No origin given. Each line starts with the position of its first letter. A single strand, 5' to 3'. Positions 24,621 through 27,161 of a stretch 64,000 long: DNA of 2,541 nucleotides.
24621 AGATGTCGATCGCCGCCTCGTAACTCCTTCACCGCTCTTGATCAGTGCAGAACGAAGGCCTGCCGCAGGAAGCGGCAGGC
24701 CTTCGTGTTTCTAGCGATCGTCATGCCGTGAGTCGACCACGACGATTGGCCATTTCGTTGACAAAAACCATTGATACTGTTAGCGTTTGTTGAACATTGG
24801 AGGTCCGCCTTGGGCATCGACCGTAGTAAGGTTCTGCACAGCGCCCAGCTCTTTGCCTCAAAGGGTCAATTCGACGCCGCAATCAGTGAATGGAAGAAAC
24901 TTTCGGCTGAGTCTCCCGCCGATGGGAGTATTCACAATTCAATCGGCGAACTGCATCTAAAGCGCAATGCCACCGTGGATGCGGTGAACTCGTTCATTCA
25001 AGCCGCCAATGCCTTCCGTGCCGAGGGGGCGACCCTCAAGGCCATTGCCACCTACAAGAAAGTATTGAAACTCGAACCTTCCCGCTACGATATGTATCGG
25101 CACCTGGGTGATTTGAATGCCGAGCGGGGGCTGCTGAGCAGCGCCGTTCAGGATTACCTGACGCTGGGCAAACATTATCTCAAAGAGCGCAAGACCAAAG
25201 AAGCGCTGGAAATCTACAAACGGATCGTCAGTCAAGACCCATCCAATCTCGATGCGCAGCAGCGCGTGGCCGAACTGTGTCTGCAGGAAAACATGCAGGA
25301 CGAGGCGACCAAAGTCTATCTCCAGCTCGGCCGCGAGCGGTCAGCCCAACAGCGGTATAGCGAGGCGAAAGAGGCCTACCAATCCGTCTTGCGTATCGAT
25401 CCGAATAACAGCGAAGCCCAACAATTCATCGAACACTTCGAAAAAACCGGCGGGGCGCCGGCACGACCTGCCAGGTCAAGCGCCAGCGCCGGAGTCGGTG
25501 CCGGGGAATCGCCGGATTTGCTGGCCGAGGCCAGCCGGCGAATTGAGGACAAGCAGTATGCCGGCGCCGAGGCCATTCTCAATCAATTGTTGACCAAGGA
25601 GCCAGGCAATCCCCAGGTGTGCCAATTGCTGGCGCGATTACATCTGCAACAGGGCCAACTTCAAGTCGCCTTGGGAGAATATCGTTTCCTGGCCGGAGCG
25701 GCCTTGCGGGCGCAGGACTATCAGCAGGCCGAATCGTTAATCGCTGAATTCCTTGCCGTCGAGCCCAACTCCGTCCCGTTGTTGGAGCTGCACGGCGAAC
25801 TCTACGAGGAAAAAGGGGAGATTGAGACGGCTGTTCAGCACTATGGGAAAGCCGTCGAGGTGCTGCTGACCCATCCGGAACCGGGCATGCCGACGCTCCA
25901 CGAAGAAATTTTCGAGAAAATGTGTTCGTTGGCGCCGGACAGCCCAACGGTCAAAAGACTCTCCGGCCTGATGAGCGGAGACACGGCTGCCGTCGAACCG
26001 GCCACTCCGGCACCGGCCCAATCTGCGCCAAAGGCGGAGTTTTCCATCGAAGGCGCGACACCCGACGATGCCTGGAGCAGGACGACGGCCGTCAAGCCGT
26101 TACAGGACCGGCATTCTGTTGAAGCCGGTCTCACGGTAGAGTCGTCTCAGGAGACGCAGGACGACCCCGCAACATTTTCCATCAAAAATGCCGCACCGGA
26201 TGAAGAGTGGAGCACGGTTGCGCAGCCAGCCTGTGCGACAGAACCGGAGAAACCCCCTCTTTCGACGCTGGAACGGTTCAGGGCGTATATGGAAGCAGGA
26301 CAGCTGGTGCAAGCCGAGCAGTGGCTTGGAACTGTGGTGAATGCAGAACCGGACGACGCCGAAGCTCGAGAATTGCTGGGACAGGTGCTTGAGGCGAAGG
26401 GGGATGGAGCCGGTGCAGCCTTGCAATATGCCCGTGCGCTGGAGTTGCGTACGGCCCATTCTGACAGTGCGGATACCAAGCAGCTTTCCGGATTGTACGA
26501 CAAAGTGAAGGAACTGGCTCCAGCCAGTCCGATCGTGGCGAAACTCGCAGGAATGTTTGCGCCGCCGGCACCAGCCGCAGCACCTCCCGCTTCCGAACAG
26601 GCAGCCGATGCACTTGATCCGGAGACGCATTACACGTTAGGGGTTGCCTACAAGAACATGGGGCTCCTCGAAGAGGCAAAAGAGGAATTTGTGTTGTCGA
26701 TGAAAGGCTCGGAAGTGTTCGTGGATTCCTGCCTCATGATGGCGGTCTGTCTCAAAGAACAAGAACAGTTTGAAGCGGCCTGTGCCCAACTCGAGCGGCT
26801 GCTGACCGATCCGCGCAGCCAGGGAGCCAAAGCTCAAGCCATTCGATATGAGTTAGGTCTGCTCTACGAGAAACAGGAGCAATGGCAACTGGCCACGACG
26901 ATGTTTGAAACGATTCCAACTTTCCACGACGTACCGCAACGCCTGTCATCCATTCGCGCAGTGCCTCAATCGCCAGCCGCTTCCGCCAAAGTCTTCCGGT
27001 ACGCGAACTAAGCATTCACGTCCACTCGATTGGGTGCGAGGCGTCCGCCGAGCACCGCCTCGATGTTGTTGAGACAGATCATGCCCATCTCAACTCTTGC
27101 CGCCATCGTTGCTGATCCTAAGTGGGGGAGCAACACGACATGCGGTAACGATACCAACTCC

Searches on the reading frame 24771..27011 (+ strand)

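Call 53: search_protein_families(library=pfam, proteins=[window:24771-27011:+])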
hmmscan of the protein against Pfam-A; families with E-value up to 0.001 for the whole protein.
window:24771-27011:+ (746 aa): 22 families
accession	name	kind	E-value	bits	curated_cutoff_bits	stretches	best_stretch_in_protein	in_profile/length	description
PF14559.12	TPR_19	-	3.6e-35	120.6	25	3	258-298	2-42/68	Tetratricopeptide repeat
PF13428.12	TPR_14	-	1.9e-30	102.6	23.5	0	129-169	4-44/44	Tetratricopeptide repeat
PF13432.12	TPR_16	-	1.2e-29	102.7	32.7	1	500-558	1-59/65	Tetratricopeptide repeat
PF07719.23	TPR_2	-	8.5e-26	88.3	27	1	181-213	2-34/34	Tetratricopeptide repeat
PF13414.12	TPR_11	-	1.7e-23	82.5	26.8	1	80-118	2-40/42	TPR repeat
PF00515.34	TPR_1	-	4e-21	74.3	27.8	1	181-213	2-34/34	Tetratricopeptide repeat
PF13181.12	TPR_8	-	6.6e-21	73.1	25.7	1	181-213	2-34/34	Tetratricopeptide repeat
PF13174.12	TPR_6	-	9.9e-16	57.7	26.3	0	655-680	4-29/33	Tetratricopeptide repeat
PF23914.1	TPR_CcmH_CycH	-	8e-15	55.5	42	0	259-307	99-147/158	Cytochrome c-type biogenesis protein H TPR domain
PF13431.12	TPR_17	-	1.4e-14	53.5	24.4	0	614-637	10-33/34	Tetratricopeptide repeat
PF25063.1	ARM_TT21_C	-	8.1e-11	42.6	35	0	505-563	104-162/209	Tetratricopeptide repeat protein 21 C-terminal ARM domain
PF14863.12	Alkyl_sulf_dimr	-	3.5e-10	40.9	26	0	499-549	72-122/139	Alkyl sulfatase dimerisation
PF13371.12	TPR_9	-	5.2e-10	39.6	35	0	310-357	4-51/73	Tetratricopeptide repeat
PF25064.1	ARM_TT21_5th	-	9e-09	36.1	27.8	0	307-363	7-63/117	TT21 fifth ARM repeats domain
PF14853.12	Fis1_TPR_C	-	1.6e-08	35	25.3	0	194-218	15-39/53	Fis1 C-terminal tetratricopeptide repeat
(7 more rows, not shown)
